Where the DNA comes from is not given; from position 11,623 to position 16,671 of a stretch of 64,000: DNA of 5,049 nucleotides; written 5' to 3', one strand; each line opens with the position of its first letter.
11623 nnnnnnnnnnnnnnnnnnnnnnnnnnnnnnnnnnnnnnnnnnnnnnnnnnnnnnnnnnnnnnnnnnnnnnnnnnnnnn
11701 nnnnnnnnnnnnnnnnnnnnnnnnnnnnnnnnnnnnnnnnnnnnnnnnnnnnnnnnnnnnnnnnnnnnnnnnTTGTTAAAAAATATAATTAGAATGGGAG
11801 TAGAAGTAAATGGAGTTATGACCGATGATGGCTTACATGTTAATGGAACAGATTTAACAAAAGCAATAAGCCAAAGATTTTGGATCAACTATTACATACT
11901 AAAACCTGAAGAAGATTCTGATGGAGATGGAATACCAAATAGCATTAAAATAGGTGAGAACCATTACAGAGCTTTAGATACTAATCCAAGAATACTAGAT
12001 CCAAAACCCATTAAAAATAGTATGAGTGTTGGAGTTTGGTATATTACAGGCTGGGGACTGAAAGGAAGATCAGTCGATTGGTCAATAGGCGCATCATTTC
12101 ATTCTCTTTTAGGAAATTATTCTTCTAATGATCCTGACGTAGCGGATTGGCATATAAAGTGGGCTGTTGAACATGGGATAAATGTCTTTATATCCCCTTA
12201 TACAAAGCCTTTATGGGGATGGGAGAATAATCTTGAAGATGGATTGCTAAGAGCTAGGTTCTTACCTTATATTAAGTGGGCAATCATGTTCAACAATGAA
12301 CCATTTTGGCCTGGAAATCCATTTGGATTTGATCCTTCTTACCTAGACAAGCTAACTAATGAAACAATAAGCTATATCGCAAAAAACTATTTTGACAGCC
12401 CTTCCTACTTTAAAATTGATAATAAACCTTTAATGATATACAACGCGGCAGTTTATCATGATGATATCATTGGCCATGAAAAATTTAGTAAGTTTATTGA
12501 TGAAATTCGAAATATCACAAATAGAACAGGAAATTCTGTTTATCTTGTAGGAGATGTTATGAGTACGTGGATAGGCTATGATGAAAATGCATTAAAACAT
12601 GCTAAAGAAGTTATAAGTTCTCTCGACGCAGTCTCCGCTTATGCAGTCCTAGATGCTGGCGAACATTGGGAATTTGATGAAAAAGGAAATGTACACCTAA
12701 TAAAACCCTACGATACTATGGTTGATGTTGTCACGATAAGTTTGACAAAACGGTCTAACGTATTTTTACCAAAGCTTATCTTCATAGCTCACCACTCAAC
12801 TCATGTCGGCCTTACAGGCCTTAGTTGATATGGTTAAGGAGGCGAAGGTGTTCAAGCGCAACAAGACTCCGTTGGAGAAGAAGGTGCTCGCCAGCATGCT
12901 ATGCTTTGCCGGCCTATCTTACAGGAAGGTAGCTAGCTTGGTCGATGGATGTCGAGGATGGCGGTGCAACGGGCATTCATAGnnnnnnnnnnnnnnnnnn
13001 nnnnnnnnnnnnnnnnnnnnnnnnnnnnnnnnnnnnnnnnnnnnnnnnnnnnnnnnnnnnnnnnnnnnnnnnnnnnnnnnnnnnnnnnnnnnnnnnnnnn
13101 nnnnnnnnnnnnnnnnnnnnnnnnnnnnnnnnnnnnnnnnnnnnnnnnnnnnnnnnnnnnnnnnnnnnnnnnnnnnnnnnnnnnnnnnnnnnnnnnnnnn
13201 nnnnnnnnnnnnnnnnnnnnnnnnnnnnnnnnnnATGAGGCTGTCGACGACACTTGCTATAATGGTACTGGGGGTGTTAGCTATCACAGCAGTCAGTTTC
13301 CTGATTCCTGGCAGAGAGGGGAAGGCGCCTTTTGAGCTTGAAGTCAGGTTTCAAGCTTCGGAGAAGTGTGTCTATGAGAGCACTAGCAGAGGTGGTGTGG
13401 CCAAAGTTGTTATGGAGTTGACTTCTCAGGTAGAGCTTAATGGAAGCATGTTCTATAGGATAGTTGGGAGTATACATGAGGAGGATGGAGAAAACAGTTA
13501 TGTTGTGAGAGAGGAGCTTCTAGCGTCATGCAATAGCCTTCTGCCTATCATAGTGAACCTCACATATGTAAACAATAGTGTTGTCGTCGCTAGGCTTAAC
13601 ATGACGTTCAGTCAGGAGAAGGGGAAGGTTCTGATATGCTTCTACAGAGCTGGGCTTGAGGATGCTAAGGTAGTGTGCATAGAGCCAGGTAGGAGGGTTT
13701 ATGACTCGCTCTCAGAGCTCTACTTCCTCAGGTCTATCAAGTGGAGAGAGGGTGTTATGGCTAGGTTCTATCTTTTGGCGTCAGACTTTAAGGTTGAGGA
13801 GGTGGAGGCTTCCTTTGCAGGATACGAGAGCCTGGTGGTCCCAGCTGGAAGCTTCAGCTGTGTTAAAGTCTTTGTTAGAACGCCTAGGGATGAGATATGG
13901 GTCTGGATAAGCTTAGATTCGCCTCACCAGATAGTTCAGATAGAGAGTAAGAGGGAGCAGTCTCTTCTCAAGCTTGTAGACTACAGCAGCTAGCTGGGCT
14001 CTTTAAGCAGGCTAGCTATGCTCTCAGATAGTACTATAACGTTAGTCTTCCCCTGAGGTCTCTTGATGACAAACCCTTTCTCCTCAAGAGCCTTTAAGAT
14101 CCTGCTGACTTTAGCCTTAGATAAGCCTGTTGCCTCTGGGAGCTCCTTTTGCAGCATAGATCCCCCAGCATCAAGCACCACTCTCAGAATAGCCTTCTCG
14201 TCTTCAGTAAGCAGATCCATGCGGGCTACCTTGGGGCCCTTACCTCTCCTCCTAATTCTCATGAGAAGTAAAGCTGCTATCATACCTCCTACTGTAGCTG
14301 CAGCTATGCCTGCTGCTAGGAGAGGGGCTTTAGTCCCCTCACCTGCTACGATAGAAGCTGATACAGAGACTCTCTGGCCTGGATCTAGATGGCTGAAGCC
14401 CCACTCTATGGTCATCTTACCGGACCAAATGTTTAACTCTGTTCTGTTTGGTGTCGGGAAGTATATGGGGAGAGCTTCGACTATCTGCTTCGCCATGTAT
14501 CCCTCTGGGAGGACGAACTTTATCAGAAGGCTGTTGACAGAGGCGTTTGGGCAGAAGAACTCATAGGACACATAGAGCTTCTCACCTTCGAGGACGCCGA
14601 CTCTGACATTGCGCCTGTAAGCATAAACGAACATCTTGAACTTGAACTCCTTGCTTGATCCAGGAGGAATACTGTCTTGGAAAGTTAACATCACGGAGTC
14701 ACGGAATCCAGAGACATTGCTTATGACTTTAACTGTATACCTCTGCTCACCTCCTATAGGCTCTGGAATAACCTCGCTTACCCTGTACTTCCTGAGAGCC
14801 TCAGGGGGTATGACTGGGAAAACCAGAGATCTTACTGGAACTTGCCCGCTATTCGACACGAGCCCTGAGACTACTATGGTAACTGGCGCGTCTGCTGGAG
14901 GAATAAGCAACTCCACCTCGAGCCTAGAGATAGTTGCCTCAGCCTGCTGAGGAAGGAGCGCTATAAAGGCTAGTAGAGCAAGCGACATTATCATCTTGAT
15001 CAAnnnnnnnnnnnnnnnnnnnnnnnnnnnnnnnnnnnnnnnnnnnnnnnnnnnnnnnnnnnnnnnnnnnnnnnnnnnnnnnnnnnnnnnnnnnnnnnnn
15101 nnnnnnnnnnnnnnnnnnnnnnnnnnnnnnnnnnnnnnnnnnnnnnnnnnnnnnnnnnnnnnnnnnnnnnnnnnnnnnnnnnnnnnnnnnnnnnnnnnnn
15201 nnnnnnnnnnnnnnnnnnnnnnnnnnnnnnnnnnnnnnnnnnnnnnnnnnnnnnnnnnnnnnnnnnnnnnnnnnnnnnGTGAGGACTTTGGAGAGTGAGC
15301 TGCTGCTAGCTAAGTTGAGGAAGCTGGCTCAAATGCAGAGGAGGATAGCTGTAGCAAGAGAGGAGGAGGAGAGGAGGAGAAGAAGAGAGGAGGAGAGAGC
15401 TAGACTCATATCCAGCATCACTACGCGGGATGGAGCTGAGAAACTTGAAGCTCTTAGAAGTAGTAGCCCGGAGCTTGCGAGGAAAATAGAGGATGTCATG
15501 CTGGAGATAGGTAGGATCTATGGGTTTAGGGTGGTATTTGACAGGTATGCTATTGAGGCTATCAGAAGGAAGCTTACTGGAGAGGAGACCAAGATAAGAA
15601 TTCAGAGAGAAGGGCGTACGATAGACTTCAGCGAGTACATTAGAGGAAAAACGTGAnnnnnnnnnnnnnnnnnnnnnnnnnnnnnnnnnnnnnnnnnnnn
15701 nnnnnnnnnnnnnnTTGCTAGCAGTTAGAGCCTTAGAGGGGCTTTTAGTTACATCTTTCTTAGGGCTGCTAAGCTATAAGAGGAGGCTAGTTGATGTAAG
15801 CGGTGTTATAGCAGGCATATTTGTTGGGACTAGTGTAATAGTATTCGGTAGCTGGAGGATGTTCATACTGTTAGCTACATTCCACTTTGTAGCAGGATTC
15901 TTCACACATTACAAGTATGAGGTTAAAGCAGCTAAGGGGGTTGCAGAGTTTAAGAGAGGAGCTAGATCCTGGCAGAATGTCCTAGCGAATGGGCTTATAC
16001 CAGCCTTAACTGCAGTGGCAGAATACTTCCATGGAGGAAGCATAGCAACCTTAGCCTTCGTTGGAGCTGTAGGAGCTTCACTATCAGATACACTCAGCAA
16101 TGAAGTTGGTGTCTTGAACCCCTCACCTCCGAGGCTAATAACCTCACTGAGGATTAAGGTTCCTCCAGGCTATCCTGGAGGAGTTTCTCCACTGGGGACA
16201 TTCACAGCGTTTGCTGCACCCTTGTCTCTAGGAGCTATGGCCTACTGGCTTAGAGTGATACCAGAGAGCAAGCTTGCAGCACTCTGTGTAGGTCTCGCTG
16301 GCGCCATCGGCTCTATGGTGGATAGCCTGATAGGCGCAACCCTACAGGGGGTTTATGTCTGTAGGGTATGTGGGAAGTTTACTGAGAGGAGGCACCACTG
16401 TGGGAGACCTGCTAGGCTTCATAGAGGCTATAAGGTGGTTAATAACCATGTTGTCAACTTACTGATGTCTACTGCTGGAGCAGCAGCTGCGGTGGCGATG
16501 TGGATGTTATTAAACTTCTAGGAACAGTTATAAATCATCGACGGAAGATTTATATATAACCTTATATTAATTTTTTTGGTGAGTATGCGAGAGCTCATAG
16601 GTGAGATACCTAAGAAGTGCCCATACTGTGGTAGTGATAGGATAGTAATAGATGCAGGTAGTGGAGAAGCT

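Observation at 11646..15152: Compositionally anomalous islet between the two tRNA-Leu genes (AT-rich GH-like ORF, IS fragment, secreted protein, membrane-anchored wHTH)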

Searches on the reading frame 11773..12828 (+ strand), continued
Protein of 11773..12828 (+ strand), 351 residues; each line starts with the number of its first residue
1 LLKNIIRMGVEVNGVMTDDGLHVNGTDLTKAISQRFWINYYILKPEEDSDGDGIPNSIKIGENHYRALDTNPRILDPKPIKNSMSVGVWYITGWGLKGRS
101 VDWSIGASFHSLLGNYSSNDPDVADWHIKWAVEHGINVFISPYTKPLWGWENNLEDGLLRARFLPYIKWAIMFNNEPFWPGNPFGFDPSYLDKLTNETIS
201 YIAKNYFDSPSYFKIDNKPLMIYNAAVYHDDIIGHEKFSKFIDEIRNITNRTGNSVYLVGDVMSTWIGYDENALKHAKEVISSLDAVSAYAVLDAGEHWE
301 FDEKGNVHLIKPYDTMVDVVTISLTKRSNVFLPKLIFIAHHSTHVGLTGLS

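Call 68: search_solved_structures(query=A1, max_evalue=1, show_alignments=1)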
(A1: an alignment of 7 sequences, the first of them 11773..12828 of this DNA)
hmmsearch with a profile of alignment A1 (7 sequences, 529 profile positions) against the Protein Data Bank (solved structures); distinct sequences matched with E-value up to 1: 13.
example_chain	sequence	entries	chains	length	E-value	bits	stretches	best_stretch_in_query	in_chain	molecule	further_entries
4ad1_A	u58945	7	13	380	1e-09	40.4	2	209-332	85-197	GLYCOSYL HYDROLASE FAMILY 71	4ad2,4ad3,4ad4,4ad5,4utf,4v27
5lyr_A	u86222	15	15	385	1.1e-09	40.4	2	209-332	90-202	Glycosyl hydrolase family 71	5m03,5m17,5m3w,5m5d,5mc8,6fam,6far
4acy_A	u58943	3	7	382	3.4e-09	38.7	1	210-332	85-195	ENDO-ALPHA-MANNOSIDASE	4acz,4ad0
4acz_B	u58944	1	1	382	3.4e-09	38.7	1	210-332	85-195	ENDO-ALPHA-MANNOSIDASE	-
4v28_A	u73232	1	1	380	5.4e-09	38.1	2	209-332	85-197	GLYCOSYL HYDROLASE FAMILY 71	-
6fwo_A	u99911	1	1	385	5.7e-09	38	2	209-332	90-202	Glycosyl hydrolase family 71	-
5mel_A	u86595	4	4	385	5.7e-09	38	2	209-332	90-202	Glycosyl hydrolase family 71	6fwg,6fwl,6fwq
5ngw_A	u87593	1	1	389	2.1e-08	36.1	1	207-520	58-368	OpGH99A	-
6zdc_A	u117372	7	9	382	1.6e-07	33.2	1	210-344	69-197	Glycoprotein endo-alpha-1,2-mannosidase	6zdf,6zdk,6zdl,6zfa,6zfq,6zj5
6zfn_AAA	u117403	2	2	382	6.7e-07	31.2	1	210-344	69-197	Glycoprotein endo-alpha-1,2-mannosidase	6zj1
1tfk_A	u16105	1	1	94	0.15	13.5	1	458-522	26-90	Colicin D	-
1tfo_A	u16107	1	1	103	0.16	13.4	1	457-522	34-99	Colicin D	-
1v74_A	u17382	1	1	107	0.18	13.3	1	457-522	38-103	Colicin D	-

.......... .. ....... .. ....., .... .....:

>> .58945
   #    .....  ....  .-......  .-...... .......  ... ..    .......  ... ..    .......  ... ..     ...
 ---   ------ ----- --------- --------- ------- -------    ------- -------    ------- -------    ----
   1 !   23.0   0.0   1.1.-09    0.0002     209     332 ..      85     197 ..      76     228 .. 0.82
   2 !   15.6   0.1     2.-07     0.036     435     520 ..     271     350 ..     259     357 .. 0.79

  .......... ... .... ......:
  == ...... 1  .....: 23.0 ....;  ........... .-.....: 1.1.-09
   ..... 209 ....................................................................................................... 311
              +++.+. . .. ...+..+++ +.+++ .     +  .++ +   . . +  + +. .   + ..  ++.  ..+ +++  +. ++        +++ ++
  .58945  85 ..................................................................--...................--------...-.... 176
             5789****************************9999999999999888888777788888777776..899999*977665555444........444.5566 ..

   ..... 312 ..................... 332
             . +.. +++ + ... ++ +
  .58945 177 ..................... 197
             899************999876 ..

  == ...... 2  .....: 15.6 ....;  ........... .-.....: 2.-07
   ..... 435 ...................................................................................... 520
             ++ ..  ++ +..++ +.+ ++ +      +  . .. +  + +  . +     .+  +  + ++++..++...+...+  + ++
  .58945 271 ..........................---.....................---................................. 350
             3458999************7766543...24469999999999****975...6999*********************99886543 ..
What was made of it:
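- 11674..12723 (+): AT-rich internal fragment (pseudogene) of a GH99/WbsX-like gene. It has an in-frame TAG at 11764-11766 where homologues have Trp. It lacks the N-terminal ~100-170 codons and the C-terminal ~115 codons that carry the GFDN and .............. motifs. PDB profile hits to GH99 structures at E = 1e-9, with the motif region lying in the part missing here (call 68).
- On GH99 / WbsX-like glycoside-hydrolase-like proteins (PF16317, PF14307): That motif aligns to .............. of 4ad1 (call 68).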

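Call 81: search_protein_families(library=pfam, proteins=[L008:5041-6303:-, L008:10003-11007:-, L008:11788-12165:+, L008:13768-14496:-, L007:624-2168:+, L007:4340-5371:-, L007:4022-4234:+, L007:70-495:+], max_evalue=0.01)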
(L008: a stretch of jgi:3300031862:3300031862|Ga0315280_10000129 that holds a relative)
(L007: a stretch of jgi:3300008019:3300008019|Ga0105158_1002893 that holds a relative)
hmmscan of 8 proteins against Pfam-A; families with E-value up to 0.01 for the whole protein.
L008:5041-6303:- (420 aa): 0 families

L008:10003-11007:- (334 aa): 1 family
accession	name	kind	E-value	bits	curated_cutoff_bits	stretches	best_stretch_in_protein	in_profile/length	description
PF00296.26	Bac_luciferase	-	1.6e-49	169.4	27.9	1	36-273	19-245/314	Luciferase-like monooxygenase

L008:11788-12165:+ (125 aa): 1 family
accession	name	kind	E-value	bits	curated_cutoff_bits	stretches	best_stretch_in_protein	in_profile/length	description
PF04238.17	DUF420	-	0.0001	23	30.5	1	2-121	8-128/130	Protein of unknown function (DUF420)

L008:13768-14496:- (242 aa): 1 family
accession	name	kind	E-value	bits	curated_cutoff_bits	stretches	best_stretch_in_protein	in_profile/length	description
PF01925.25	TauE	-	0.0098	16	32.6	0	77-199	24-149/237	Sulfite exporter TauE/SafE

L007:624-2168:+ (514 aa): 0 families

L007:4340-5371:- (343 aa): 1 family
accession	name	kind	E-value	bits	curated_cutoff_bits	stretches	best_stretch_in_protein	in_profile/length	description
PF13472.12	Lipase_GDSL_2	-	0.00017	22.6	32.9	1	127-261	1-106/178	GDSL-like Lipase/Acylhydrolase family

L007:4022-4234:+ (70 aa): 2 families
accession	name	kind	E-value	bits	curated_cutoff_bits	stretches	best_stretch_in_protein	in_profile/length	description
PF13551.12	HTH_29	-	2e-06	28.2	28.1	1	29-65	1-38/64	Winged helix-turn helix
PF13384.12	HTH_23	-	0.0076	16.5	24.6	0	29-65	7-43/50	Homeodomain-like domain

L007:70-495:+ (141 aa): 1 family
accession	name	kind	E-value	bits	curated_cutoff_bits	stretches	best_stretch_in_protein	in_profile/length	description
PF08439.15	Peptidase_M3_N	-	0.008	16.8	25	0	85-126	11-53/70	Oligopeptidase F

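Call 86: search_protein_families(library=phrogs, proteins=[P0002, window:11773-12828:+, L008:5041-6303:-], max_evalue=0.001)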
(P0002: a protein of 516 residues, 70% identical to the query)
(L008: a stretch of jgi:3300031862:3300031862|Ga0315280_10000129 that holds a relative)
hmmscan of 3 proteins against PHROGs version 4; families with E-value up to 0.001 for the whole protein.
P0002 (516 aa): 0 families

window:11773-12828:+ (351 aa): 0 families

L008:5041-6303:- (420 aa): 0 families

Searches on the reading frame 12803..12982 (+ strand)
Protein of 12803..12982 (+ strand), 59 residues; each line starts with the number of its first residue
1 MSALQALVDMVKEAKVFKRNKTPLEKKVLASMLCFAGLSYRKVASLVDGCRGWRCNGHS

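Call 9: search_protein_families(library=pfam, proteins=[window:12803-12982:+], max_evalue=0.1)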
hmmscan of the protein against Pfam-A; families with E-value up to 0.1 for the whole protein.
window:12803-12982:+ (59 aa): 0 families

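Call 75: find_encoding_contigs(protein=window:12803-12982:+, flank=5000, max_places=6)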
Protein window:12803-12982:+ (59 aa): no gene with exactly this product is on record in the collection.

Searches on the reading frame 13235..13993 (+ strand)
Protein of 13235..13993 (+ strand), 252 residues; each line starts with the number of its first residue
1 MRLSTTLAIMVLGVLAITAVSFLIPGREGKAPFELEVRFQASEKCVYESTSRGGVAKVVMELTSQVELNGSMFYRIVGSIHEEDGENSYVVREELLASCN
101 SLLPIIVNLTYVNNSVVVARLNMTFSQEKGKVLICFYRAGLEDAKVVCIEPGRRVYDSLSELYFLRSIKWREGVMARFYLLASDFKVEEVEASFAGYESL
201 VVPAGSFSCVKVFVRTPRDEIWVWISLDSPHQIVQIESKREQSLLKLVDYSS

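Call 9: search_protein_families(library=pfam, proteins=[window:13235-13993:+], max_evalue=0.1)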
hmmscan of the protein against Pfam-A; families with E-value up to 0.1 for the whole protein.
window:13235-13993:+ (252 aa): 2 families
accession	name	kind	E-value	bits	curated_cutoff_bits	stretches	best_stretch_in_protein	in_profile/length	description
PF11306.15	DUF3108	-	2.3e-08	34.6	26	1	55-239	11-198/209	Protein of unknown function (DUF3108)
PF19744.4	DUF6232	-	0.0057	17.5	27.4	1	6-62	56-113/117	Family of unknown function (DUF6232)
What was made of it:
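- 13235..13993 (+): Native DUF3108-like membrane-anchored or secreted protein. Not part of the islet. PF11306 34.6 bits (call 9).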

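Call 17: list_cluster_members(proteins=[P0001, window:13235-13993:+, window:13990-15003:-, window:10360-11508:+, window:16576-17538:+])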
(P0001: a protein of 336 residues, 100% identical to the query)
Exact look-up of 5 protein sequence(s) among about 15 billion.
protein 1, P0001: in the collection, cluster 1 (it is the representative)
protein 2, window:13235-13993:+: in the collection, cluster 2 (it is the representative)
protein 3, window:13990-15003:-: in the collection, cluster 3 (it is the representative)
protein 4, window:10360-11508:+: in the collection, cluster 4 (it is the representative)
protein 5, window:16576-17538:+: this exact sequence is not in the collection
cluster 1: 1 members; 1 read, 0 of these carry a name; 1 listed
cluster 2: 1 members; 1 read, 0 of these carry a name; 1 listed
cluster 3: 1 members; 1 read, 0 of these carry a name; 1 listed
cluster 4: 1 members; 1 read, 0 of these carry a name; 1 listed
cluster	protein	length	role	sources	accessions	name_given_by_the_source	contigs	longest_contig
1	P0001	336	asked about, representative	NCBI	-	-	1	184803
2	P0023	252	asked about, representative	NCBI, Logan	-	-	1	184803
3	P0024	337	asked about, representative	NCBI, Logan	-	-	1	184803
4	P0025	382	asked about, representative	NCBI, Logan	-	-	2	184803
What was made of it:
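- The source appears only once in the protein collection (call 17).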

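Call 23: search_protein_families(library=ncbifam, proteins=[window:13235-13993:+], max_evalue=10)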
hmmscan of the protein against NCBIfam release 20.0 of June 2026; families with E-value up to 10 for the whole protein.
window:13235-13993:+ (252 aa): 1 family
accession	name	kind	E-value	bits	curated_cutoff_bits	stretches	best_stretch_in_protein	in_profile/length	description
TIGR01444.1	fkbM_fam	subfamily_domain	0.094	13.2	37.7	1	129-169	9-48/143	FkbM family methyltransferase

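Call 86: search_protein_families(library=phrogs, proteins=[window:13235-13993:+], max_evalue=0.001)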
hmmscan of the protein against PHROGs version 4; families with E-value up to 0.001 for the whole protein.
window:13235-13993:+ (252 aa): 0 families

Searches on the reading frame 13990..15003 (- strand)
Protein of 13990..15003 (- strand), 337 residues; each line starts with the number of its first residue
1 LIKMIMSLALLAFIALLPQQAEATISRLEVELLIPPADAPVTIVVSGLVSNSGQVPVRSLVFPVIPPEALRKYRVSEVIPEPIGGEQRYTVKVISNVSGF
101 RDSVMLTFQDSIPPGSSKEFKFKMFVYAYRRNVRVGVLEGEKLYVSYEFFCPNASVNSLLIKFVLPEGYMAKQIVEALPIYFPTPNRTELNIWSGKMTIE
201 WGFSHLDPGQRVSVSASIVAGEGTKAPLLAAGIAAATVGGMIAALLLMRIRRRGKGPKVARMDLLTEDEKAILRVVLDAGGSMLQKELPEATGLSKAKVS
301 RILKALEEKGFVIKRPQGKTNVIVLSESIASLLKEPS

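Call 9: search_protein_families(library=pfam, proteins=[window:13990-15003:-], max_evalue=0.1)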
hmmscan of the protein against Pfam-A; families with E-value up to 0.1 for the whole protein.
window:13990-15003:- (337 aa): 15 families
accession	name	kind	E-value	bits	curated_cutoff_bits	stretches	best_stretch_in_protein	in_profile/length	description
PF24034.1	DUF7343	-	1.4e-15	57.3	27.6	1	266-325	2-61/62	Domain of unknown function (DUF7343)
PF12802.13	MarR_2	-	1.6e-09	38.3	27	1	269-317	7-55/61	MarR family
PF09339.16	HTH_IclR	-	9.3e-07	29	22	1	271-312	7-48/52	IclR helix-turn-helix domain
PF01978.25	TrmB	-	2.7e-06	27.6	25.6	1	265-318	6-58/68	Sugar-specific transcriptional regulator TrmB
PF01047.28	MarR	-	2.8e-06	27.6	24.6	1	266-316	2-51/59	MarR family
PF13412.12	HTH_24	-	2.9e-06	27.2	21.9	1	270-312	6-47/48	Winged helix-turn-helix DNA-binding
PF01022.26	HTH_5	-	0.00042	20.6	22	1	278-314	13-47/47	Bacterial regulatory protein, arsR family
PF25213.1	HVO_A0261_N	-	0.001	19.3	35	1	272-317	16-59/86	HVO_A0261 N-terminal domain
PF13545.12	HTH_Crp_2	-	0.0014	19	27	1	283-324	23-61/70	Crp-like helix-turn-helix domain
PF05732.17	RepL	-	0.0034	17.3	20.3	1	283-318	76-111/164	Firmicute plasmid replication protein (RepL)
PF13730.12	HTH_36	-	0.011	15.9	25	1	286-312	29-55/55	Helix-turn-helix domain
PF03965.22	Penicillinase_R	-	0.018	15.8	22.6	1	265-320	1-59/115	Penicillinase repressor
PF22665.2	DUF6293_C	-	0.026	15.4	27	0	297-328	62-93/101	DUF6293 C-terminal winged helix domain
PF22381.2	Staph_reg_Sar_Rot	-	0.043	14.4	27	1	265-315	12-61/85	Transcriptional regulator SarA/Rot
PF13463.12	HTH_27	-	0.068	13.9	22.2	0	265-316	1-51/68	Winged helix DNA-binding domain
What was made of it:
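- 13990..15003 (-): Native protein with a signal sequence, a transmembrane segment and a C-terminal wHTH (DUF7343/MarR_2). Not part of the islet. Pfam (call 9).
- Checked: 13990-15003 (minus strand) has a signal sequence, a transmembrane segment and a wHTH (DUF7343/MarR_2) (call 9).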

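Call 23: search_protein_families(library=ncbifam, proteins=[window:13990-15003:-], max_evalue=10)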
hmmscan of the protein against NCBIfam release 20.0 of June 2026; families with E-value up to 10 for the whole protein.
window:13990-15003:- (337 aa): 14 families
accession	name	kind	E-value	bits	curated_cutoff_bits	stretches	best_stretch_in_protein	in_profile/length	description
NF040939.2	trans_reg_lrs14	equivalog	2.9e-05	24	90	1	265-315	19-69/103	Lrs14 family HTH-type transcriptional regulator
NF033788.1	HTH_metalloreg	subfamily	3.1e-05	23.7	55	1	272-323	16-66/77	metalloregulator ArsR/SmtB family transcription factor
NF053606.1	Sta1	subfamily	0.00018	21.6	80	1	265-316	18-68/100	Sta1 family transcriptional regulator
TIGR01884.1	cas_HTH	subfamily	0.00086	18.7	60.2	1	265-316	140-190/202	CRISPR-associated CARF protein Csa3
TIGR02337.1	HpaR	equivalog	0.0016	18.2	121.2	1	259-315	21-75/130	homoprotocatechuate degradation operon regulator HpaR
NF007528.0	PRK10141.1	subfamily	0.0049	16.7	97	1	265-330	13-78/117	metalloregulator ArsR/SmtB family transcription factor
TIGR04176.1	MarR_EPS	equivalog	0.014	15.5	88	1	272-312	9-48/105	MarR family EPS-associated transcriptional regulator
NF007341.0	PRK09834.1-3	equivalog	0.028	13.5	269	1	279-314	24-59/274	DNA-binding transcriptional regulator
NF041230.1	BagL_FevM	exception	0.05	13.6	230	1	262-315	35-87/145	MarR family transcriptional regulator BagL/FevM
TIGR01889.1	Staph_reg_Sar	paralog_domain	0.063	13.6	62.6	1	267-314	25-75/109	staphylococcal accessory regulator family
NF052441.1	TransRegRv0792c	equivalog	0.063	12.5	400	1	262-318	19-75/260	Rv0792c family HTH-type transcriptional regulator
NF003210.0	PRK04172.1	equivalog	0.15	10.8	350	1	265-328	4-65/496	phenylalanine--tRNA ligase subunit alpha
NF008732.0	PRK11753.1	equivalog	0.17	11.3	266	1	286-323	175-210/214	cAMP-activated global transcriptional regulator CRP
NF008273.0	PRK11050.1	equivalog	0.23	11.1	153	1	261-317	33-89/156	manganese-binding transcriptional regulator MntR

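Call 86: search_protein_families(library=phrogs, proteins=[window:13990-15003:-], max_evalue=0.001)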
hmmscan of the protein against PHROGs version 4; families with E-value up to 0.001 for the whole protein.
window:13990-15003:- (337 aa): 6 families
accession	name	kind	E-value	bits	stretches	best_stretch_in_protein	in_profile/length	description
phrog_1368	-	transcription regulation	7.4e-05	23.5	1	283-319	28-64/101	transcriptional regulator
phrog_5978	-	unknown function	9.8e-05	22.6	1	265-323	295-352/364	-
phrog_270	-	DNA, RNA and nucleotide metabolism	0.00023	21.7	1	287-323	72-108/383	replication initiation protein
phrog_678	-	DNA, RNA and nucleotide metabolism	0.00025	21.7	1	287-324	90-127/346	replication initiation O-like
phrog_12156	-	DNA, RNA and nucleotide metabolism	0.00032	20.5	1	265-314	421-469/485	DNA helicase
phrog_3502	-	unknown function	0.00039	21.5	1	261-326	45-115/131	-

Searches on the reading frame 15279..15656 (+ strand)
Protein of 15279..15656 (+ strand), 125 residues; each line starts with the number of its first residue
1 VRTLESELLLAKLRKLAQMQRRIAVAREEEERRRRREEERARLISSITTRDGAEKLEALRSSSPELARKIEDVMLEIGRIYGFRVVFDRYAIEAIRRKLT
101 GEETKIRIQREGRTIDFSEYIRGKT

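Call 9: search_protein_families(library=pfam, proteins=[window:15279-15656:+], max_evalue=0.1)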
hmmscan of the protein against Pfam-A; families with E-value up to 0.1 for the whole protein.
window:15279-15656:+ (125 aa): 2 families
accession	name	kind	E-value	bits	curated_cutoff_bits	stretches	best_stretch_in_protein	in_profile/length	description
PF01984.25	dsDNA_bind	-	1.9e-05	25.3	26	1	14-77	4-70/106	Double-stranded DNA-binding domain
PF21946.1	LppM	-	0.092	13.4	27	0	52-118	27-98/153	LppM domain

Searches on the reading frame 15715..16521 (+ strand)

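Call 9: search_protein_families(library=pfam, proteins=[window:15715-16521:+], max_evalue=0.1)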
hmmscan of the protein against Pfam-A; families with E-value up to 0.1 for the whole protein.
window:15715-16521:+ (268 aa): 1 family
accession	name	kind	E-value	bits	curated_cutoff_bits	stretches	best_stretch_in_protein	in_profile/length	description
PF01940.21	DUF92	-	6.4e-64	216.1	27.5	1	12-256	2-251/251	Integral membrane protein DUF92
